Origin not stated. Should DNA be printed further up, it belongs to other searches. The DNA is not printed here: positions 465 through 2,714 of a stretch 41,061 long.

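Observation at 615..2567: Orphan protein built from five 73-aa tandem repeats with position-restricted variation, upstream of a beta-CASP RNase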

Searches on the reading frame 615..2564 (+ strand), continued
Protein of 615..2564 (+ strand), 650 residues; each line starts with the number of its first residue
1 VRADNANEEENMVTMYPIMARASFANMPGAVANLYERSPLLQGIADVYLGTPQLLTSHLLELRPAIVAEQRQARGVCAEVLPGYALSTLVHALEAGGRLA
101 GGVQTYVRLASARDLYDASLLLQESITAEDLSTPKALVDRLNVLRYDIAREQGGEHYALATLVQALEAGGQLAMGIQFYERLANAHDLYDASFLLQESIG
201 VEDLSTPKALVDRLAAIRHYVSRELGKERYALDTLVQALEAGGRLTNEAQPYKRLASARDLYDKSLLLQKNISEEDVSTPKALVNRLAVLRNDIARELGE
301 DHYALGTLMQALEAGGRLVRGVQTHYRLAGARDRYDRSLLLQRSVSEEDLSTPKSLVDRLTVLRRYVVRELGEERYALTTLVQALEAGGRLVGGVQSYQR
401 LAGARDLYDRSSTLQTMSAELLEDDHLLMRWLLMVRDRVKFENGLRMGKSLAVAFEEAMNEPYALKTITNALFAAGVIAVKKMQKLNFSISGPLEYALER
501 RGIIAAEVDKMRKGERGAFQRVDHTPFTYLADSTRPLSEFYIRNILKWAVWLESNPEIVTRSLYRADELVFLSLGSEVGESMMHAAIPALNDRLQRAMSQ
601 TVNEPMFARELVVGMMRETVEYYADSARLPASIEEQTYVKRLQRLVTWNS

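Call 36: fold_search(model_id=the predicted structure, library=pdb)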
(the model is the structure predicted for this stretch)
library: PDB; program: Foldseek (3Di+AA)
matches with E <= 10: 199; with E <= 0.001: 0
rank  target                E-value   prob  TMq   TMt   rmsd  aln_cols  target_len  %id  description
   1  6xr1                  6.4e-03  0.57  0.10  0.12  30.1       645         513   13  Computationally designed right-handed alpha/alpha single-chain toroid with 9 repeats (released 2021-07-14)
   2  5o9z_G                1.1e-01  0.33  0.16  0.14  25.6       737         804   11  Cryo-EM structure of a pre-catalytic human spliceosome primed for activation (B complex) (released 2017-08-16)
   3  7tdz_A                1.8e-01  0.13  0.11  0.08  29.5       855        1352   12  Cryo-EM model of protomer of the cytoplasmic ring of the nuclear pore complex from Xenopus laevis (released 2022-06-22)
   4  8sgh_A                2.3e-01  0.21  0.15  0.13  21.5       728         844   11  Cryo-EM structure of Karyopherin-beta2 bound to HNRNPH2 PY-NLS (released 2023-06-14)
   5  5oqo_A                2.5e-01  0.20  0.16  0.14  26.0       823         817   11  Crystal structure of the S. cerevisiae condensin Ycg1-Brn1 subcomplex bound to DNA (crystal form II) (released 2017-10-18)
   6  1v18_A                2.6e-01  0.15  0.11  0.13  21.4       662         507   13  The crystal structure of beta-catenin armadillo repeat complexed with a phosphorylated APC 20mer repeat. (released 2005-01-12)
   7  9yng_f                3.2e-01  0.14  0.12  0.11  25.0       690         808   12  Dynactin and dynein-1 tail region of dynein-dynactin complex on microtubule in the presence of LIS1 (released 2026-01-28)
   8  8a2q_B                4.0e-01  0.13  0.13  0.10  23.8       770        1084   15  Structure of the DNA-bound FANCD2-FANCI complex containing phosphomimetic FANCI (released 2022-09-07)
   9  5hb3_C                4.0e-01  0.10  0.12  0.12  27.4       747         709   11  Crystal structure of Chaetomium thermophilum Nic96 SOL-Nup53 complex (released 2016-04-20)
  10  1xi4_A                4.2e-01  0.10  0.10  0.06  35.7       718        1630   12  Clathrin D6 Coat (released 2004-11-02)
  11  7uwo_A                4.3e-01  0.09  0.09  0.11  22.2       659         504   14  Structure of beta-catenin in complex with FP05874, a Helicon Polypeptide (released 2022-12-28)
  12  7pnx_4                4.7e-01  0.20  0.18  0.19  19.7       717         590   12  Assembly intermediate of human mitochondrial ribosome small subunit without mS37 in complex with RBFA and METTL15 conf (released 2022-06-15)
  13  8cmk_A                5.9e-01  0.18  0.17  0.14  21.6       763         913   12  Transportin-3 TNPO3 in complex with RSY region of CIRBP (released 2024-03-06)
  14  4cba                  5.9e-01  0.10  0.11  0.13  24.9       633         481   12  Structural of delta 1-76 CTNNBL1 in space group I222 (released 2013-12-04)
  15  7po1_4                6.7e-01  0.16  0.18  0.19  19.5       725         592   12  Initiation complex of human mitochondrial ribosome small subunit with IF3 (released 2022-06-15)
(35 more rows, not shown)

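Call 37: search_protein_families(library=pfam, proteins=[P0075, P0093, P0069, P0086], max_evalue=0.001)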
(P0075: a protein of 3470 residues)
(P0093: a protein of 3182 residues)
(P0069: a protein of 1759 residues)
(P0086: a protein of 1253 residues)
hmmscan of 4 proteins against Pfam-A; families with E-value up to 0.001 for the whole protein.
P0075 (3470 aa): 2 families
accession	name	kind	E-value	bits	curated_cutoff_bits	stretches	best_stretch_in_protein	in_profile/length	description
PF00535.33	Glycos_transf_2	-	1.3e-10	41.9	23.3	1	1025-1149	5-124/168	Glycosyl transferase family 2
PF13641.12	Glyco_tranf_2_3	-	9.1e-05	23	27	1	1027-1247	10-216/230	Glycosyltransferase like family 2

P0093 (3182 aa): 1 family
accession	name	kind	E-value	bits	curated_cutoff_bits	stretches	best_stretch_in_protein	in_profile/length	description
PF02446.23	Glyco_hydro_77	-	1.5e-73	248.7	25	1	1077-1745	4-460/465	4-alpha-glucanotransferase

P0069 (1759 aa): 3 families
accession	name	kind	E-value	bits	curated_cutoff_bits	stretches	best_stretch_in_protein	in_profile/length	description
PF13711.11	DUF4160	-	3.3e-07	30.8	23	0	536-555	41-60/65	Domain of unknown function (DUF4160)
PF04545.22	Sigma70_r4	-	3.4e-07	30.1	24.1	1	1599-1644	2-47/50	Sigma-70, region 4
PF02163.28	Peptidase_M50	-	0.00071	19.4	27.2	0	227-310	2-101/221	Peptidase family M50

P0086 (1253 aa): 0 families

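Call 38: find_related_loci(query=A1, collection=genome_contigs, flank=6000)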
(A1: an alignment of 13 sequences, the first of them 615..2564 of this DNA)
Query A1 (650 aa) in genome_contigs; peptide patterns used: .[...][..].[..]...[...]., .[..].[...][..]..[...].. (x = any residue, [..] = any of these).
29 stretches matched a pattern; 2 encode a relative of the query (tblastn E <= 1e-3); 2 distinct loci.
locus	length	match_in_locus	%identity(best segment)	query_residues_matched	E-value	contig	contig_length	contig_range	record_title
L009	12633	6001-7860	40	30-650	4e-111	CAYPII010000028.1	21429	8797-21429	MAG TPA_asm: uncultured Myxococcales bacterium isolate SRP141376_co4_47 genome assembly, contig: NODE_4325_length_21429_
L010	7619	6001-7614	34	33-478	2e-51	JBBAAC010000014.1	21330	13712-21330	MAG: bacterium isolate SO_2017_GW3_31 scaffold_1396_c1_OW296A_2017, whole genome shotgun sequence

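Call 39: list_cluster_members(proteins=[P0001, P0008, P0017, P0009, P0020, P0021, P0075, P0093, P0069, P0105])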
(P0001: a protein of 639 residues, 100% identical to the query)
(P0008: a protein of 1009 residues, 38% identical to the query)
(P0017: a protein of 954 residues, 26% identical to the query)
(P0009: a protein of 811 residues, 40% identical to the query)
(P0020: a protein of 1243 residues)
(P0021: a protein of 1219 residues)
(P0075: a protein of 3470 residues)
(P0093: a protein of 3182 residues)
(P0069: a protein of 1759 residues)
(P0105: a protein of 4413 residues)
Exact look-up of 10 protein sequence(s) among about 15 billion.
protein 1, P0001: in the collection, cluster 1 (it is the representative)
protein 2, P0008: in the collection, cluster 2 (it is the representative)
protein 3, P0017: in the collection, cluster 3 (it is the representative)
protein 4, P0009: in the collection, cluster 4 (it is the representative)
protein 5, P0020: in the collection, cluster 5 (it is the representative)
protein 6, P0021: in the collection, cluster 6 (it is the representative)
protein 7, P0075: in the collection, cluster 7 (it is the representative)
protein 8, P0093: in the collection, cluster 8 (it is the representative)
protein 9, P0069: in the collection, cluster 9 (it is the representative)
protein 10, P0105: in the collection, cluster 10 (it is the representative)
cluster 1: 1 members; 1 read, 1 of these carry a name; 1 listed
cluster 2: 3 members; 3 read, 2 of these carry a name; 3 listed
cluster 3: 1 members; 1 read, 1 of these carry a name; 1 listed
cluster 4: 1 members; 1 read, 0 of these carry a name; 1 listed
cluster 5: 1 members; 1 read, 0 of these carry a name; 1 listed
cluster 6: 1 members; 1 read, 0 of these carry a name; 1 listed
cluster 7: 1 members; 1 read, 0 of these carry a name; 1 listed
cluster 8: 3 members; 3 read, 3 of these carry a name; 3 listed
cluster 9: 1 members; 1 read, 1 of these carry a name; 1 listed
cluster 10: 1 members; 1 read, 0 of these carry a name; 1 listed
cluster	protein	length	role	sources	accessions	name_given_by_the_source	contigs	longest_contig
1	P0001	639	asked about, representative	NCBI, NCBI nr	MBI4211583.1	MAG: hypothetical protein HY540_03000 [Deltaproteobacteria bacterium] | hypothetical protein [Deltaproteobacteria bacterium]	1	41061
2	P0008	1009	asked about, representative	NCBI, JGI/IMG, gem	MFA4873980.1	MAG: hypothetical protein WC690_01420 [bacterium]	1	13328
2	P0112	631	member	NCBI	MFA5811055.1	MAG: hypothetical protein WC956_01830, partial [bacterium]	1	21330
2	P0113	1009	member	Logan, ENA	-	-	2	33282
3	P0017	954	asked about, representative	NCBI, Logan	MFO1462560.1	MAG: hypothetical protein U1F66_02200 [bacterium]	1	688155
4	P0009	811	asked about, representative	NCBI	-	-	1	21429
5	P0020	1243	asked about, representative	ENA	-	-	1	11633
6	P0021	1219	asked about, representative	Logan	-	-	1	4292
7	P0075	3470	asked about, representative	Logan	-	-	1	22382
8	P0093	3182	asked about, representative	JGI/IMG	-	4-alpha-glucanotransferase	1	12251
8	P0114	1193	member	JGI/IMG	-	hypothetical protein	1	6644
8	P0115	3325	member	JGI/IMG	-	4-alpha-glucanotransferase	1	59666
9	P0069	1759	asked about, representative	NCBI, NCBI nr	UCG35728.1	MAG: hypothetical protein JSW17_02735 [Candidatus Omnitrophota bacterium]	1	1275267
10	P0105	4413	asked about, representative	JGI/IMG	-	-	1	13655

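Call 40: find_encoding_contigs(protein=P0002, flank=10000, max_places=2)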
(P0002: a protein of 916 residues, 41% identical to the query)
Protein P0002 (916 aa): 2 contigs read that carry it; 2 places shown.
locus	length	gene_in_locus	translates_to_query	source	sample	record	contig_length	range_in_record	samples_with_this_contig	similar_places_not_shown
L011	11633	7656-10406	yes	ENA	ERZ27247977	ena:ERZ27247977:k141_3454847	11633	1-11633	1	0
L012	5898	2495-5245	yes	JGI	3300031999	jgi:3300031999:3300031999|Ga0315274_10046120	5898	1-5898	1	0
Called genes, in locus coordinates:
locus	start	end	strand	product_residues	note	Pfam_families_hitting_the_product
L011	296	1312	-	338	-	-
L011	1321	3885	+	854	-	-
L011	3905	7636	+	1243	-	PF27461:TraD_C (faint)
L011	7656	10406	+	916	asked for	-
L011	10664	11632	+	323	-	?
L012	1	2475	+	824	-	?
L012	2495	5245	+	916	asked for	-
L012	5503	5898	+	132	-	?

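Call 41: find_encoding_contigs(protein=P0005, flank=10000, max_places=2)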
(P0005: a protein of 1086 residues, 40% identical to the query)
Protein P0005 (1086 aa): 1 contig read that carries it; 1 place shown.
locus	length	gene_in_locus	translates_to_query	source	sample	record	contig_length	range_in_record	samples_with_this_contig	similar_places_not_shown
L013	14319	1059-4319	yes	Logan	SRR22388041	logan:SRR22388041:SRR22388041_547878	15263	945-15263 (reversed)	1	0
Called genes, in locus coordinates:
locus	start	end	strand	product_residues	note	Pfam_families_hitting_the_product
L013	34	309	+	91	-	-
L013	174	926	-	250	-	-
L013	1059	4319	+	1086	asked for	-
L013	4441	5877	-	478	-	PF04230:PS_pyruv_trans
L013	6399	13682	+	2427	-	PF22547:2H-SAK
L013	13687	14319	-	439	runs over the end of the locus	PF00919:UPF0004, PF04055:Radical_SAM, PF01938:TRAM, PF18693:TRAM_2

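Call 45: search_protein_families(library=pfam, proteins=[P0105, P0083, P0102, P0084, P0067], max_evalue=0.001)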
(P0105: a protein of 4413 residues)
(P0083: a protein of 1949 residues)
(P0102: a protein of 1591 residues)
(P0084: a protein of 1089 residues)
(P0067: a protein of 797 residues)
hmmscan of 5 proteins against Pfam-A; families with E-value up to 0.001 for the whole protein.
P0105 (4413 aa): 0 families

P0083 (1949 aa): 7 families
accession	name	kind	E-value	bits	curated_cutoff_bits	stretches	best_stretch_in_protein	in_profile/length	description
PF00149.33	Metallophos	-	6.7e-09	36.9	21.5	1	153-375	4-188/191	Calcineurin-like phosphoesterase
PF02073.20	Peptidase_M29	-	3.6e-08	33.1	27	0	996-1039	164-207/406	Thermophilic metalloprotease (M29)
PF01429.25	MBD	-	1.1e-07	31.7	21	0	1270-1296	38-66/77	Methyl-CpG binding domain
PF23793.1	LysC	-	3.6e-07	30.5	27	0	1273-1294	33-54/69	Rz1-like lysis system protein LysC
PF00159.23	Hormone_3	-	8.4e-07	29.4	28.7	0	1274-1285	9-20/36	Pancreatic hormone peptide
PF07624.16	PSD2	-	1.9e-06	27.9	25.8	0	837-860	1-24/74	Protein of unknown function (DUF1585)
PF25253.1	DUF7855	-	0.00043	21.1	27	0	887-949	27-87/112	Family of unknown function (DUF7855)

P0102 (1591 aa): 0 families

P0084 (1089 aa): 0 families

P0067 (797 aa): 0 families

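Call 55: search_protein_families(library=padloc, proteins=[window:615-2564:+, P0002, P0005], max_evalue=0.01)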
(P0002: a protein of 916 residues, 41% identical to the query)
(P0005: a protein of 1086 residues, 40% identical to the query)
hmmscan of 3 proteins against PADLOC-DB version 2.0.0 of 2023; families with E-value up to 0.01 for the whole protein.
window:615-2564:+ (650 aa): 1 family
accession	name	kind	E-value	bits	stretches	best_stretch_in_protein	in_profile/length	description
PDLC02323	AbiEii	-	0.0011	16.6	0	257-273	173-189/248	AbiEii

P0002 (916 aa): 0 families

P0005 (1086 aa): 0 families

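Call 56: search_protein_families(library=pfam, alignment_id=A1, max_evalue=0.01)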
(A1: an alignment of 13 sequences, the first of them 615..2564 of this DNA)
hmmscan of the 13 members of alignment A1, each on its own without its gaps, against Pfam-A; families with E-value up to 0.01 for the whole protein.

A. member 1, window:615-2564:+ (650 aa): 0 families

B. families by the number of members that match (of 13 scanned): 10 families
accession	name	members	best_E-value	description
PF14615.11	Rsa3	3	2.4e-05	Ribosome-assembly protein 3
PF11332.13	DUF3134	1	2.4e-06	Protein of unknown function (DUF3134)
PF21228.3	RuBisCO_activase_AAA_helical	1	7.9e-06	Ribulose bisphosphate carboxylase/oxygenase activase, AAA, helical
PF22256.2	BDI_1685-like_C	1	1e-05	BDI_1685-like, C-terminal domain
PF04652.21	Vta1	1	9.4e-05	Vta1 like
PF17865.7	AAA_lid_5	1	0.00028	Midasin AAA lid domain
PF02149.25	KA1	1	0.00042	Kinase associated domain 1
PF17947.6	4HB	1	0.00043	Four helical bundle domain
PF23202.1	PAH_ZNF598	1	0.0039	ZNF598 PAH domain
PF03391.21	Nepo_coat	1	0.0093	Nepovirus coat protein, central domain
